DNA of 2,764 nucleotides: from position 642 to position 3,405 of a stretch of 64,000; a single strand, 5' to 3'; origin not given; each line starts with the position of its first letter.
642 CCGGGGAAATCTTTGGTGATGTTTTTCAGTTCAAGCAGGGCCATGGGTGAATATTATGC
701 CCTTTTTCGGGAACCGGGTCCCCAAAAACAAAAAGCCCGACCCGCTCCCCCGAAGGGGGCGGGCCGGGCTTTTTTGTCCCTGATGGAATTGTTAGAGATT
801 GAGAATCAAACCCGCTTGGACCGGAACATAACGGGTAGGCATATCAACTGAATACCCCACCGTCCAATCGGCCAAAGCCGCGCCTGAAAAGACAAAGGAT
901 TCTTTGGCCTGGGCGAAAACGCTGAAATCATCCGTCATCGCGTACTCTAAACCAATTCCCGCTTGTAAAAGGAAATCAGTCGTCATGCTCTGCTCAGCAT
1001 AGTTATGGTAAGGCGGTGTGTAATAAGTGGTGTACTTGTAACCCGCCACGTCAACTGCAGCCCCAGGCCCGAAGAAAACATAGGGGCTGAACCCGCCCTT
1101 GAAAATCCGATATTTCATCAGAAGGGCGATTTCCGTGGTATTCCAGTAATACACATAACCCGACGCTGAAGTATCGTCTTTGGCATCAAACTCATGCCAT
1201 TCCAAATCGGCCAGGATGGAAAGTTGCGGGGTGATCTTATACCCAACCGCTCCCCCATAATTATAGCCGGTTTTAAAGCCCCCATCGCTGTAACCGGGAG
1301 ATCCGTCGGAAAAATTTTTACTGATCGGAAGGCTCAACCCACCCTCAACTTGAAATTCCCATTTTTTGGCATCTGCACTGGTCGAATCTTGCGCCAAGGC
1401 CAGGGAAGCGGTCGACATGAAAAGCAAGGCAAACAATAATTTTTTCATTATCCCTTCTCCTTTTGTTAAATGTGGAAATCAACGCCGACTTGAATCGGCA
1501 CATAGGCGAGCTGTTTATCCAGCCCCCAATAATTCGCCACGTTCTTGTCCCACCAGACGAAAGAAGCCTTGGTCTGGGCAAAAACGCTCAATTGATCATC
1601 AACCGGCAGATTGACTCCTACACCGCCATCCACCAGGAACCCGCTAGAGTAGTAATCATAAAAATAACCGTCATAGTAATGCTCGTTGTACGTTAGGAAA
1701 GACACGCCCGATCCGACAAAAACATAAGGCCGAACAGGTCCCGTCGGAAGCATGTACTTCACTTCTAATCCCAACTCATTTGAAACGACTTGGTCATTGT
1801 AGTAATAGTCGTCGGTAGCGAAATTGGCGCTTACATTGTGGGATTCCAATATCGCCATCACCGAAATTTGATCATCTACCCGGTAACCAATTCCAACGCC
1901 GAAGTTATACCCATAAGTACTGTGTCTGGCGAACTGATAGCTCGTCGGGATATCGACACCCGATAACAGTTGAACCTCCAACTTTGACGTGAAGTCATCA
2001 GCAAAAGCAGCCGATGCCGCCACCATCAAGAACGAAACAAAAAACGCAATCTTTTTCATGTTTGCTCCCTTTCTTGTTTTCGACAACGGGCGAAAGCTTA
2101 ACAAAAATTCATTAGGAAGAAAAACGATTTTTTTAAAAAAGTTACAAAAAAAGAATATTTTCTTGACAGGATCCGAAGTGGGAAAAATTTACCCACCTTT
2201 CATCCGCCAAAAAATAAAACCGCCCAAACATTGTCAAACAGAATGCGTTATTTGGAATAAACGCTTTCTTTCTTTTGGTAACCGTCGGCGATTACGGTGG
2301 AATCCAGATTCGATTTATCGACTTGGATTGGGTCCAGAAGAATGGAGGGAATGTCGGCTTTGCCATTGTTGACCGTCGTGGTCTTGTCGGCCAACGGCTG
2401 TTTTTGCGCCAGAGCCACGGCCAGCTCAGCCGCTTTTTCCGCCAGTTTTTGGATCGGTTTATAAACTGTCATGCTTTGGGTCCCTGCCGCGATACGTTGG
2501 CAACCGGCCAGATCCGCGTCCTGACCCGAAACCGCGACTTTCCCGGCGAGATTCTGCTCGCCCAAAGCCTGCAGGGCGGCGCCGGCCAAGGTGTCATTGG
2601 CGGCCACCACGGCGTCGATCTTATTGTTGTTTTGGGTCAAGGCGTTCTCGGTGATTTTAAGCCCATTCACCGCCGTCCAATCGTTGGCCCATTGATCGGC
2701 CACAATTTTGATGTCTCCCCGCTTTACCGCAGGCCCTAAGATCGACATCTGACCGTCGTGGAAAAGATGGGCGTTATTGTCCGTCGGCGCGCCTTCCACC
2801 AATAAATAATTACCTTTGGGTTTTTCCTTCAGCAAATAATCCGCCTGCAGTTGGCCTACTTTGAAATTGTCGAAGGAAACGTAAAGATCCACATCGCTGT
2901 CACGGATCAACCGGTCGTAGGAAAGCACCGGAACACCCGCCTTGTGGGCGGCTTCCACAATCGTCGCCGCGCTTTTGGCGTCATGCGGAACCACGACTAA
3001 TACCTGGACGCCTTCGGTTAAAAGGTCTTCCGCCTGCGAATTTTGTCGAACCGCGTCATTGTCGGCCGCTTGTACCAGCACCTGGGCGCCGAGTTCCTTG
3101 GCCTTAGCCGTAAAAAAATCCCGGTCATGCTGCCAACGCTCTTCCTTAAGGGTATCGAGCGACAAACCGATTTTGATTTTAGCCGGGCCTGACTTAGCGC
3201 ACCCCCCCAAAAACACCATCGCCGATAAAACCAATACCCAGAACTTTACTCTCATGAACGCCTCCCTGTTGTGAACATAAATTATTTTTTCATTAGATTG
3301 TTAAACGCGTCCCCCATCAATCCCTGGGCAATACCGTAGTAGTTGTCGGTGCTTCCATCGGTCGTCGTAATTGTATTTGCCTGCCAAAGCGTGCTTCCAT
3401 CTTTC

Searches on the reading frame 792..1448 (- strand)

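Call 39: search_protein_families(library=pfam, proteins=[window:792-1448:-], max_evalue=0.0001)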
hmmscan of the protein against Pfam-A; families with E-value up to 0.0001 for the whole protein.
window:792-1448:- (218 aa): 1 family
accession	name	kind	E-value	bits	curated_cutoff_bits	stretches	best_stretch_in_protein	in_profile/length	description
PF13505.12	OMP_b-brl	-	3.9e-13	50.4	28.7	1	7-182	2-151/175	Outer membrane protein beta-barrel domain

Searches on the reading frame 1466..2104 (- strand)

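Call 39: search_protein_families(library=pfam, proteins=[window:1466-2104:-], max_evalue=0.0001)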
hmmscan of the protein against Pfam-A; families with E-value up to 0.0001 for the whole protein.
window:1466-2104:- (212 aa): 1 family
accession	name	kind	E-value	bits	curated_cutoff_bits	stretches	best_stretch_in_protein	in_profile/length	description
PF13505.12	OMP_b-brl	-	4.2e-08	34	28.7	1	23-174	3-146/175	Outer membrane protein beta-barrel domain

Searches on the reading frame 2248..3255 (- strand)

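Call 9: search_protein_families(library=pfam, proteins=[window:2248-3255:-], max_evalue=0.001)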
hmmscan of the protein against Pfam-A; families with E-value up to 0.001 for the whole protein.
window:2248-3255:- (335 aa): 3 families
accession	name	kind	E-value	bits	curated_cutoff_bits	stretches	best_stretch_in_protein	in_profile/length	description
PF13407.12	Peripla_BP_4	-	2.3e-61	208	35.1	1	29-286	1-257/258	Periplasmic binding protein domain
PF00532.27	Peripla_BP_1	-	1.7e-09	38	22.2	1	28-242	3-213/281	Periplasmic binding proteins and sugar binding domain of LacI family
PF13377.12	Peripla_BP_3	-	0.00011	22.8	26.5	1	199-291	66-153/167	Periplasmic binding protein-like domain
